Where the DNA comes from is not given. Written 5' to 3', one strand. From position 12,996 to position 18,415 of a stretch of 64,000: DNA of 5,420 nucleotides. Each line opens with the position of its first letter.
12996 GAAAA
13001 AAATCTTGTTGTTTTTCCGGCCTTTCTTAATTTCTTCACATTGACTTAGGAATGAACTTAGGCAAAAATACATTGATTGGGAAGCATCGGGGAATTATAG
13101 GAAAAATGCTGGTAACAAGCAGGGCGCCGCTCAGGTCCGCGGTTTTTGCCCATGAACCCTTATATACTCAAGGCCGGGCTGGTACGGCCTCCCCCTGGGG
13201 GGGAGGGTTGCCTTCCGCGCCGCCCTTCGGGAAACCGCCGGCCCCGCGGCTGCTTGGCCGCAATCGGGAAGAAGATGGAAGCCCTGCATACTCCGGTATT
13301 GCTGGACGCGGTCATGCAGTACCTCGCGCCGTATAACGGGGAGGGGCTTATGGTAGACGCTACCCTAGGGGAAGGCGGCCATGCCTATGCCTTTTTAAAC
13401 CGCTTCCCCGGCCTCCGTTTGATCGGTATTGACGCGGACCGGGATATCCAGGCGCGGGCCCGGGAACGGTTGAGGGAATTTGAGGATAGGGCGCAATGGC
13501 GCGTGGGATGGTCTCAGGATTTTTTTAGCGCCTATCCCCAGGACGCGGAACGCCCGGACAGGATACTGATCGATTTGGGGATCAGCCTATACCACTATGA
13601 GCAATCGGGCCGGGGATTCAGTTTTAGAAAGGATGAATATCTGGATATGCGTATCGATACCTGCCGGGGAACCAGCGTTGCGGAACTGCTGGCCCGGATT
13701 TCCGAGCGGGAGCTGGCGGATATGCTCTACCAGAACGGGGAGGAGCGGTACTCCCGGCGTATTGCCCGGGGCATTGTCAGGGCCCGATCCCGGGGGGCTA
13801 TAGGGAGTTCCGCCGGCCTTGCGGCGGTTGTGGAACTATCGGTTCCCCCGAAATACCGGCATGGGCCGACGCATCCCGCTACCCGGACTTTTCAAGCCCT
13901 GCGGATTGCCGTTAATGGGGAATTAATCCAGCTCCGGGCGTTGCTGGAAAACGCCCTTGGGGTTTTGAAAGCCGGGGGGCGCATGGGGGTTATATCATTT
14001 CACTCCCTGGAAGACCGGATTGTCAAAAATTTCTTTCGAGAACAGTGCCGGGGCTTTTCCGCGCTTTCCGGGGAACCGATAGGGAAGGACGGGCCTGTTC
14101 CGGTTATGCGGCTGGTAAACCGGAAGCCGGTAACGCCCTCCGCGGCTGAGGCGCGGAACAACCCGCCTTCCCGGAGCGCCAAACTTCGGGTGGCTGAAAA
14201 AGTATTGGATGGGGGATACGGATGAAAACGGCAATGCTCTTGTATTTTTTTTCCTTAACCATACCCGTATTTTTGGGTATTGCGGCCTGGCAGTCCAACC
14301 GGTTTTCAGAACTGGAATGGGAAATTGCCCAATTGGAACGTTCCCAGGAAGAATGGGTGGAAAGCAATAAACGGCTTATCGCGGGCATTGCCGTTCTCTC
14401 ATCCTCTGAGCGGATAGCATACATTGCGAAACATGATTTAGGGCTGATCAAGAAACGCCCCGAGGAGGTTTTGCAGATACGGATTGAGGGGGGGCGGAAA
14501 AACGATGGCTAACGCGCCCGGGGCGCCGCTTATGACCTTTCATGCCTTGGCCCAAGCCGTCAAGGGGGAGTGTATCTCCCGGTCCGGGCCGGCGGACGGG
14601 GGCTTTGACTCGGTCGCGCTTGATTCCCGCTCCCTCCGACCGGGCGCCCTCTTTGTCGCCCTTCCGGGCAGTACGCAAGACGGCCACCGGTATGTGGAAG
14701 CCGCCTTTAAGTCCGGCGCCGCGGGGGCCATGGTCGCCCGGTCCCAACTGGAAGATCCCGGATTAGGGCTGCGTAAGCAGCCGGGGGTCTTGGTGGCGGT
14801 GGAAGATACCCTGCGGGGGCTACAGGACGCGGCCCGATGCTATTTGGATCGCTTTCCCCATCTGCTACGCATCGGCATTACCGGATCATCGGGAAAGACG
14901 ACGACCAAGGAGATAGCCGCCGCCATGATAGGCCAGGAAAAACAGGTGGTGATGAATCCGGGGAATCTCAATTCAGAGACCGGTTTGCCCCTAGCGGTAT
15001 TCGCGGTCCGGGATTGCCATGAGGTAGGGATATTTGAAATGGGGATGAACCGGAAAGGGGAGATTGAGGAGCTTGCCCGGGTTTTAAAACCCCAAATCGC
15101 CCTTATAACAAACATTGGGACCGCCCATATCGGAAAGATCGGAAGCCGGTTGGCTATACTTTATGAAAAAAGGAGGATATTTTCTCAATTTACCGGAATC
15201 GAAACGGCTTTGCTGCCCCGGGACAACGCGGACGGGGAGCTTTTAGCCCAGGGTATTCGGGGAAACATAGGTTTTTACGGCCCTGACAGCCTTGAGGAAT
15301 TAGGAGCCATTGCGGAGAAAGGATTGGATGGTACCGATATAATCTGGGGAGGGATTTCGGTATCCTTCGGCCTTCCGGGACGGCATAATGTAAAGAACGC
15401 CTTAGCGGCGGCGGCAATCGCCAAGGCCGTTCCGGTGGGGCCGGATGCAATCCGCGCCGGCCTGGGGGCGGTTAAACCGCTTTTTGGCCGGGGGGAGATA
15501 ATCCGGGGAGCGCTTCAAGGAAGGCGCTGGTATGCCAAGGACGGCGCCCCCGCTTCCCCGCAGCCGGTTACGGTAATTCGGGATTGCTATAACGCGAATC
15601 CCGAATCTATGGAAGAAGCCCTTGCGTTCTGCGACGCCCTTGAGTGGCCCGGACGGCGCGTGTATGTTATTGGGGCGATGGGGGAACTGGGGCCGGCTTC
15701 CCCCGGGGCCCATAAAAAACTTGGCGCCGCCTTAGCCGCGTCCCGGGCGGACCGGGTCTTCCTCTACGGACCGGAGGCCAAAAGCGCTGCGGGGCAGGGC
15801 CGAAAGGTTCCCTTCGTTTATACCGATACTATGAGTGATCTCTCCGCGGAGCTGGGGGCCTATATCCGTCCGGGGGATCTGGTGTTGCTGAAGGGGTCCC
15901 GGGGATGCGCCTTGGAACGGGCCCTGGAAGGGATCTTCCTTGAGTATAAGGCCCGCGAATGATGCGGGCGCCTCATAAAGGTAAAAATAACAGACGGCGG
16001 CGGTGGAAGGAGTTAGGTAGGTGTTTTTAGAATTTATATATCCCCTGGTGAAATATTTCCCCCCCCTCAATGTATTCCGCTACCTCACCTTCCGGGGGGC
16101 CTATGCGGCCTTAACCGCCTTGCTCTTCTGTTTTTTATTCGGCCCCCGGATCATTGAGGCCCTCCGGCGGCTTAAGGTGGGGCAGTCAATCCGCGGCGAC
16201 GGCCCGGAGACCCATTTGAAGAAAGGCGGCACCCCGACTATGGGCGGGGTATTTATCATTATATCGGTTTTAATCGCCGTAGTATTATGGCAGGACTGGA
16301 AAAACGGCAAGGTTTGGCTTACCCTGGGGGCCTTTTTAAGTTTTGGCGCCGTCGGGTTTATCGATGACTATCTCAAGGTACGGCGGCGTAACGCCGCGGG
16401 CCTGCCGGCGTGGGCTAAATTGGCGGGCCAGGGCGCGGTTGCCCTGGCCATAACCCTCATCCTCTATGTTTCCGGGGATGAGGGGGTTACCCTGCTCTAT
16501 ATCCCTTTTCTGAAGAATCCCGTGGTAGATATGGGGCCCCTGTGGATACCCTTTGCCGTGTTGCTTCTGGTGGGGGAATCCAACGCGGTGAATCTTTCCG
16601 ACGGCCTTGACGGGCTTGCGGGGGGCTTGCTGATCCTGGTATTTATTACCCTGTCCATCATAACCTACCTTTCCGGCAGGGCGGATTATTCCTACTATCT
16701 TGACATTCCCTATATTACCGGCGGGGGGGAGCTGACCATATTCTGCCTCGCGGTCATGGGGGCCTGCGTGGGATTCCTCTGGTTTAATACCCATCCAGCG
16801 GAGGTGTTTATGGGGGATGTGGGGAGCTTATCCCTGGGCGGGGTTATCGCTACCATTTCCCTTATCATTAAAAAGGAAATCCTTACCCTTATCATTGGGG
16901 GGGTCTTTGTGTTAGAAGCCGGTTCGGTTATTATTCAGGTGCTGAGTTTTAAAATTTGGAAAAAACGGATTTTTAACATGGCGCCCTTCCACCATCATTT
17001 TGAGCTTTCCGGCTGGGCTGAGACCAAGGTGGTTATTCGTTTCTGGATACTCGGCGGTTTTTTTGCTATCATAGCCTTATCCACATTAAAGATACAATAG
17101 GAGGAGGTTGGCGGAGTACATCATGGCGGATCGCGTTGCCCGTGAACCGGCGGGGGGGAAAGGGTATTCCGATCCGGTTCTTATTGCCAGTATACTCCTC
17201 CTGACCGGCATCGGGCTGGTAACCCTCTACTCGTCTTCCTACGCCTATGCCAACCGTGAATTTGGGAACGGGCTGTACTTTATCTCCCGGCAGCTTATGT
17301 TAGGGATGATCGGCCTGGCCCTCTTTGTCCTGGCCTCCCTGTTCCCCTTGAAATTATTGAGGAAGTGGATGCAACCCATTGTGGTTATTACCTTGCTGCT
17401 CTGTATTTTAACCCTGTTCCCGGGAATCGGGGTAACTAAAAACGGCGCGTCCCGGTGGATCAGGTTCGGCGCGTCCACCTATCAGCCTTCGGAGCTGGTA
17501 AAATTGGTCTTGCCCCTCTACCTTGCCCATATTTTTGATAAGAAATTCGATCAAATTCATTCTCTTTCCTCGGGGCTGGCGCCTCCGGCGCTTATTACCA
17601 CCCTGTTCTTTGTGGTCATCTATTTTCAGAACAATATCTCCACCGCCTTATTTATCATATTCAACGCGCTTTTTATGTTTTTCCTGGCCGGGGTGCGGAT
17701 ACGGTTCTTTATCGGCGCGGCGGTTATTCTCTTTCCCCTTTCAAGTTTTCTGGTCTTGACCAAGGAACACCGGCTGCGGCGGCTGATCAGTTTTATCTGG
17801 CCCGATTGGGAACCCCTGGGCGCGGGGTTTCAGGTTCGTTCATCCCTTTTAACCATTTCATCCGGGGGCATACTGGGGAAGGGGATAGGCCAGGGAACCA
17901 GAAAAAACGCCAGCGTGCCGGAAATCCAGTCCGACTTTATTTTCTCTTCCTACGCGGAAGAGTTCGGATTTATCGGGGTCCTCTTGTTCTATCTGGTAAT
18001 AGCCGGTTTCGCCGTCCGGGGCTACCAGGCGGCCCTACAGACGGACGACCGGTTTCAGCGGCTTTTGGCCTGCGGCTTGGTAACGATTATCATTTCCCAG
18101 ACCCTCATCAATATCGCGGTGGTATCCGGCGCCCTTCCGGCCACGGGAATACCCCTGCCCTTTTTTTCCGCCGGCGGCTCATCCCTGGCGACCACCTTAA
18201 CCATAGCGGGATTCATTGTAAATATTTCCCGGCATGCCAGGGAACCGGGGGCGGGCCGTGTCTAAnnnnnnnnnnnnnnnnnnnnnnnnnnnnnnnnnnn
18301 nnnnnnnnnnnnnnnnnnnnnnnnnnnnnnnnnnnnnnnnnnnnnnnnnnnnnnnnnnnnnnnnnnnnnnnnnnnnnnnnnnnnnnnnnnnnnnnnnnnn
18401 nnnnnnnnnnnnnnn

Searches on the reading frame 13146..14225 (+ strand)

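Call 46: search_protein_families(library=pfam, proteins=[window:13146-14225:+], max_evalue=0.001)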
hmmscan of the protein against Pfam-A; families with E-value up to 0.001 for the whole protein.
window:13146-14225:+ (359 aa): 2 families
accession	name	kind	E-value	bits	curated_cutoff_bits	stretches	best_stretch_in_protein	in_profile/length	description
PF01795.25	Methyltransf_5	-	4.3e-99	332.3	27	1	46-352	2-308/309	MraW methylase family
PF13649.12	Methyltransf_25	-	0.00088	20.4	27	0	71-142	3-70/97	Methyltransferase domain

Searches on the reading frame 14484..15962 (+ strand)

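Call 46: search_protein_families(library=pfam, proteins=[window:14484-15962:+], max_evalue=0.001)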
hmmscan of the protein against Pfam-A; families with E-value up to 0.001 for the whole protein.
window:14484-15962:+ (492 aa): 3 families
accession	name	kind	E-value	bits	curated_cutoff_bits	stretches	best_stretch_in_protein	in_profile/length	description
PF08245.18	Mur_ligase_M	-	2.9e-35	122.5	24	1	132-313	1-200/200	Mur ligase middle domain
PF02875.26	Mur_ligase_C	-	5.5e-21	76.2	28.4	1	360-473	10-127/127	Mur ligase, glutamate ligase domain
PF01225.30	Mur_ligase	-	8.2e-06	26.6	21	1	43-84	4-50/95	Mur ligase family, catalytic domain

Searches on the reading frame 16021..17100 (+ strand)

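Call 46: search_protein_families(library=pfam, proteins=[window:16021-17100:+], max_evalue=0.001)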
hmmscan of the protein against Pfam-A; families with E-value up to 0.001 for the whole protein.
window:16021-17100:+ (359 aa): 2 families
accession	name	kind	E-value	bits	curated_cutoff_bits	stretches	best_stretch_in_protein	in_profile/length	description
PF00953.26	Glycos_transf_4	-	1.1e-35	123.5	27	1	100-283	3-159/160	Glycosyl transferase family 4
PF10555.14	MraY_sig1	-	0.00099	18.9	20.1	1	68-80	1-13/13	Phospho-N-acetylmuramoyl-pentapeptide-transferase signature 1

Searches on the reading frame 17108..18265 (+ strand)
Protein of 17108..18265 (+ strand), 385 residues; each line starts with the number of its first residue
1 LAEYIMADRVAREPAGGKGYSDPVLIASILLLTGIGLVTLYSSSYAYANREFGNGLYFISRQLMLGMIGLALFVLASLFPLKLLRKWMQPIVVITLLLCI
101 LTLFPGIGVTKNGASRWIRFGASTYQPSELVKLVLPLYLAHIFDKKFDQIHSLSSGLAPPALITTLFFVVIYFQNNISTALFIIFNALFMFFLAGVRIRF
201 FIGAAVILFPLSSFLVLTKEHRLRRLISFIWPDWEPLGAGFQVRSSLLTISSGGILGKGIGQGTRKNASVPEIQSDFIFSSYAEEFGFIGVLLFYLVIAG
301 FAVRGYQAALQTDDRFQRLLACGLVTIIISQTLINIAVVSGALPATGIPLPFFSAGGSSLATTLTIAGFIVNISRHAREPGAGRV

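Call 46: search_protein_families(library=pfam, proteins=[window:17108-18265:+], max_evalue=0.001)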
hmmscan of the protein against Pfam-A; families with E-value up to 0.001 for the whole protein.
window:17108-18265:+ (385 aa): 1 family
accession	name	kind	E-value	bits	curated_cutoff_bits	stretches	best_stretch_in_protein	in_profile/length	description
PF01098.24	FTSW_RODA_SPOVE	-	1e-96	324.5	26.4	1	26-378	5-355/356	Cell cycle protein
